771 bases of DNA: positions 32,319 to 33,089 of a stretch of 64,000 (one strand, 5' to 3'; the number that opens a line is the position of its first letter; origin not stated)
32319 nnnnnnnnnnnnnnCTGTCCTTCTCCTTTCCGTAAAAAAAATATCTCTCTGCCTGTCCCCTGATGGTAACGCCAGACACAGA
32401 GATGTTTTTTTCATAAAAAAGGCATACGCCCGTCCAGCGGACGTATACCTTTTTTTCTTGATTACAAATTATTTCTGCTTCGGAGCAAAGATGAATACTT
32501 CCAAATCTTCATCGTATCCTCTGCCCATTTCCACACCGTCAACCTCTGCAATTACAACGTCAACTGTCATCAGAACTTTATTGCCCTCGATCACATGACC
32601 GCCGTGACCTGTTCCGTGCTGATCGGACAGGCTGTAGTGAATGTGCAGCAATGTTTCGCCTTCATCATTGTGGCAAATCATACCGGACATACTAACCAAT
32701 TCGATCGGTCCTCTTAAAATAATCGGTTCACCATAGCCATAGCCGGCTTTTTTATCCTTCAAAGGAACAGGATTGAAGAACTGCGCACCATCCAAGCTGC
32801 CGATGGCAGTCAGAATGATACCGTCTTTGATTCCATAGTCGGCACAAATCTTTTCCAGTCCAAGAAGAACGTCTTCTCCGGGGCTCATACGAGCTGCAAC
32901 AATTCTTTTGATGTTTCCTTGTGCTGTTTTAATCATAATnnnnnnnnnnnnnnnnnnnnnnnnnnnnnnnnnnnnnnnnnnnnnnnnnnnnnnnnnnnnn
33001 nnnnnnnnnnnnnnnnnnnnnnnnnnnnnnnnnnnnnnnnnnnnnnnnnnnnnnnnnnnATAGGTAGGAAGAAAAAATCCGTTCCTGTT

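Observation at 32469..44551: GntR-controlled TRAP transporter / Zn-ADH / E1-E2-E3 lipoamide complex / beta-hydroxyacid dehydrogenase island with no assignable substrate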

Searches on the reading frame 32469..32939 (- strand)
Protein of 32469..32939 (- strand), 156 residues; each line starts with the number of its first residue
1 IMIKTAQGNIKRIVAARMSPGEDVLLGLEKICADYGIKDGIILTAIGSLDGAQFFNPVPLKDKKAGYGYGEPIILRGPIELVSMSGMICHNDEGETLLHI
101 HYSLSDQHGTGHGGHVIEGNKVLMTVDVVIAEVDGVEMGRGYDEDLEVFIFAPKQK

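Call 41: search_solved_structures(query=window:32469-32939:-, max_evalue=1, show_alignments=2)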
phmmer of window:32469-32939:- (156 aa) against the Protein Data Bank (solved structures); distinct sequences matched with E-value up to 1: 5.
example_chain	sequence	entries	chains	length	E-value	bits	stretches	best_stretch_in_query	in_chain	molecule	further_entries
2dt4_A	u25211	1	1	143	4.2e-10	42.9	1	9-138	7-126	Hypothetical protein PH0802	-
2hx0_A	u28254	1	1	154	7.6e-05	25.8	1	15-140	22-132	Putative DNA-binding protein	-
2nmu_A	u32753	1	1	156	7.9e-05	25.8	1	68-140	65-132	Putative DNA-binding protein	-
2p6y_A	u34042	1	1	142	0.0001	25.4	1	16-135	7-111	Hypothetical protein VCA0587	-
3hwu_A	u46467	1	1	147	0.12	15.5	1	21-118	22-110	Putative DNA-binding protein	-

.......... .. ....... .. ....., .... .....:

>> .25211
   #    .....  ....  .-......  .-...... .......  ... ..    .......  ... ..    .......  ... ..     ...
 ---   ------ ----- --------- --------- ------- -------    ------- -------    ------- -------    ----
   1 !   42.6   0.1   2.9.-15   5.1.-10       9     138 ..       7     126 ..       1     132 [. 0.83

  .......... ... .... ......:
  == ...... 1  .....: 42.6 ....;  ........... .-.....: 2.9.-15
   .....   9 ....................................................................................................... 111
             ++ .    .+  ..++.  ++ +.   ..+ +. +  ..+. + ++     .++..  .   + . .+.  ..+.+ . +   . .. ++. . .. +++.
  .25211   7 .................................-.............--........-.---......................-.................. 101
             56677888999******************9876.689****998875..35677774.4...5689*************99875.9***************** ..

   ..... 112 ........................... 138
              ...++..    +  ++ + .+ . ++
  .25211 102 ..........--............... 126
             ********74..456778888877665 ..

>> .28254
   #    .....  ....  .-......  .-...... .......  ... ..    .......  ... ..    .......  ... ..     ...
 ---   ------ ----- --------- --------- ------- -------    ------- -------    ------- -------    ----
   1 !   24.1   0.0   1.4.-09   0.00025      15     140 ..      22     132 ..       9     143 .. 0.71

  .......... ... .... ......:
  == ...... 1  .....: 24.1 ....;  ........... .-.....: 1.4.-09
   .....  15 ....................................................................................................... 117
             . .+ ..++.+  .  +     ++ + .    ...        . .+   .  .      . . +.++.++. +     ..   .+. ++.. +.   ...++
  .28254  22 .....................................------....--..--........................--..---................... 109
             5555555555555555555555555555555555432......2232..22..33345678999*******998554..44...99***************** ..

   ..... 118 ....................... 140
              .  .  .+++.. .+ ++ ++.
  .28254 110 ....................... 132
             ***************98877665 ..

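Call 45: find_homologous_proteins(query=window:32469-32939:-, max_evalue=0.00001)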
Query window:32469-32939:- (156 aa): 137 proteins with E <= 0.00001 among 161 candidates; the best 120 are listed.
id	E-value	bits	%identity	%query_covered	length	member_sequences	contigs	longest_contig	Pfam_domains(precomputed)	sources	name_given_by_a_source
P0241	1.1e-97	342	100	99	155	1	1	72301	PF03479.21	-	-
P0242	3.5e-84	298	83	99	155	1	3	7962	PF03479.21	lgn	-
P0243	6.4e-84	297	83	99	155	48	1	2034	PF03479.21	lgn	-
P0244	1.6e-82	293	82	99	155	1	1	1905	PF03479.21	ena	-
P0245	2.8e-82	292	81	99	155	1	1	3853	PF03479.21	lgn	-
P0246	3.4e-82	292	82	99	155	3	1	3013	PF03479.21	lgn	-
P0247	1.0e-78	281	79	99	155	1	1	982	PF03479.21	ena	-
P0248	6.2e-74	265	74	99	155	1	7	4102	PF03479.21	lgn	-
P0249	7.6e-72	258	75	99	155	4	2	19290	PF03479.21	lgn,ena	-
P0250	2.5e-69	250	71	99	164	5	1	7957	PF03479.21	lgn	-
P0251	2.4e-68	247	71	99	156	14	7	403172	PF03479.21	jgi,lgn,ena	-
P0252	1.1e-65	238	66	97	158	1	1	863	PF03479.21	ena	-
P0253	2.9e-65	237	68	99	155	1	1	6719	PF03479.21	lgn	-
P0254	4.4e-65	236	69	99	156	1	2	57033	PF03479.21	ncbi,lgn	-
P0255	9.4e-65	235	69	99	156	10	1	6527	PF03479.21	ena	-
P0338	8.1e-51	190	58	99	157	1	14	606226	PF03479.21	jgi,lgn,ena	-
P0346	3.1e-49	185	53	99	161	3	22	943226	PF03479.21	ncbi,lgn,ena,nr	ncbi:MAG: DNA-binding protein [Oscillospiraceae bacterium]|nr:DNA-binding protein [Oscillospiraceae 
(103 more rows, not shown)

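Call 52: predict_structure(alignment_id=A2)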
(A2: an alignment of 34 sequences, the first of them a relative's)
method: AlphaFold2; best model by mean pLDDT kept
length: 155 residues; sequences in the alignment: 34
mean_pLDDT: 96.2   pTM: 0.88
mean pLDDT of the five models: 96.2, 96.1, 95.5, 95.3, 94.7
residues with pLDDT >= 90: 148; 70-90: 7; 50-70: 0; < 50: 0
segments of 3 or more residues with pLDDT < 50: none
pLDDT, mean of each block of 10 residues (from residue 1): 94 99 98 98 98 96 92 98 97 94 97 98 99 96 91 95
secondary structure, 60 per line:
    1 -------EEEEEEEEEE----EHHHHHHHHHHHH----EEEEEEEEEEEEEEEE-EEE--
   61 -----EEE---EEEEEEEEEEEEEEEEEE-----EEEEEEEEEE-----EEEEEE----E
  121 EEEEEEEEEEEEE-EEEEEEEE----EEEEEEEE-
elements in order: E8-17 H23-34 E39-54 E56-58 E66-68 E72-89 E95-104 E110-115 E120-133 E135-142 E147-154

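Call 54: fold_search(model_id=the predicted structure, library=pdb)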
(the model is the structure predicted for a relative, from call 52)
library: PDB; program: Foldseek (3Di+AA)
matches with E <= 10: 459; with E <= 0.001: 8
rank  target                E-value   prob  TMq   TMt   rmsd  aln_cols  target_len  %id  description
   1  2dt4                  1.2e-11  1.00  0.75  0.81   3.2       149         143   26  Crystal structure of Pyrococcus horikoshii a plant- and prokaryote-conserved (PPC) protein at 1.60 resolution (released 2007-05-22)
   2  2h6l_A                1.6e-11  1.00  0.79  0.86   2.4       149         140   24  X-Ray Crystal Structure of the Metal-containing Protein AF0104 from Archaeoglobus fulgidus. Northeast Structural Genom (released 2006-07-25)
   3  2hx0                  2.0e-10  1.00  0.76  0.84   2.9       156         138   22  Three-dimensional structure of the hypothetical protein from Salmonella cholerae-suis (aka Salmonella enterica) at the r (released 2006-09-19)
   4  2p6y                  2.3e-10  1.00  0.76  0.90   2.7       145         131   21  X-ray structure of the protein Q9KM02_VIBCH from Vibrio cholerae at the resolution 1.63 A. Northeast Structural Genomics (released 2007-06-05)
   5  2nmu                  3.8e-10  1.00  0.75  0.85   2.9       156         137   22  Crystal structure of the hypothetical protein from Salmonella typhimurium LT2. Northeast Structural Genomics Consortium  (released 2006-11-07)
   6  3hwu                  7.0e-10  1.00  0.72  0.77   2.5       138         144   21  Crystal structure of Putative DNA-binding protein (YP_299413.1) from Ralstonia eutrophA JMP134 at 1.30 A resolution (released 2009-06-30)
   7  3htn_A                1.7e-09  1.00  0.66  0.70   7.8       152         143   20  Crystal structure of a putative dna binding protein (bt_1116) from bacteroides thetaiotaomicron vpi-5482 at 1.50 A res (released 2009-06-30)
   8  3htn_B                4.1e-09  1.00  0.70  0.77   7.6       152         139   18  Crystal structure of a putative dna binding protein (bt_1116) from bacteroides thetaiotaomicron vpi-5482 at 1.50 A res (released 2009-06-30)
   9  4bt3                  4.0e-03  1.00  0.46  0.33   6.3       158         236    8  acetolactate decarboxylase with a bound (2R,3R)-2,3-Dihydroxy-2- methylbutanoic acid (released 2013-09-11)
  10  4bt2                  5.1e-03  1.00  0.45  0.32   6.3       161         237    9  acetolactate decarboxylase with a bound 1,2-ETHANEDIOL (released 2013-09-11)
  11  1xv2_C                5.4e-03  1.00  0.49  0.35   4.7       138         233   14  Crystal Structure of a Protein of Unknown Function Similar to Alpha-acetolactate Decarboxylase from Staphylococcus aur (released 2004-12-14)
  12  1xv2_A                7.8e-03  1.00  0.46  0.33   5.5       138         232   15  Crystal Structure of a Protein of Unknown Function Similar to Alpha-acetolactate Decarboxylase from Staphylococcus aur (released 2004-12-14)
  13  5xne_A                1.1e-02  0.98  0.38  0.27   8.2       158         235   11  X-ray Crystal Structure of alpha-acetolactate decarboxylase from Bacillus subtilis strain 168 (released 2018-08-01)
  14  6inb                  1.2e-02  1.00  0.48  0.36   6.0       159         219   10  Crystal structure of an acetolactate decarboxylase from Klebsiella pneumoniae (released 2019-01-16)
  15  5xne_B                1.6e-02  0.98  0.38  0.27   7.3       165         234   11  X-ray Crystal Structure of alpha-acetolactate decarboxylase from Bacillus subtilis strain 168 (released 2018-08-01)
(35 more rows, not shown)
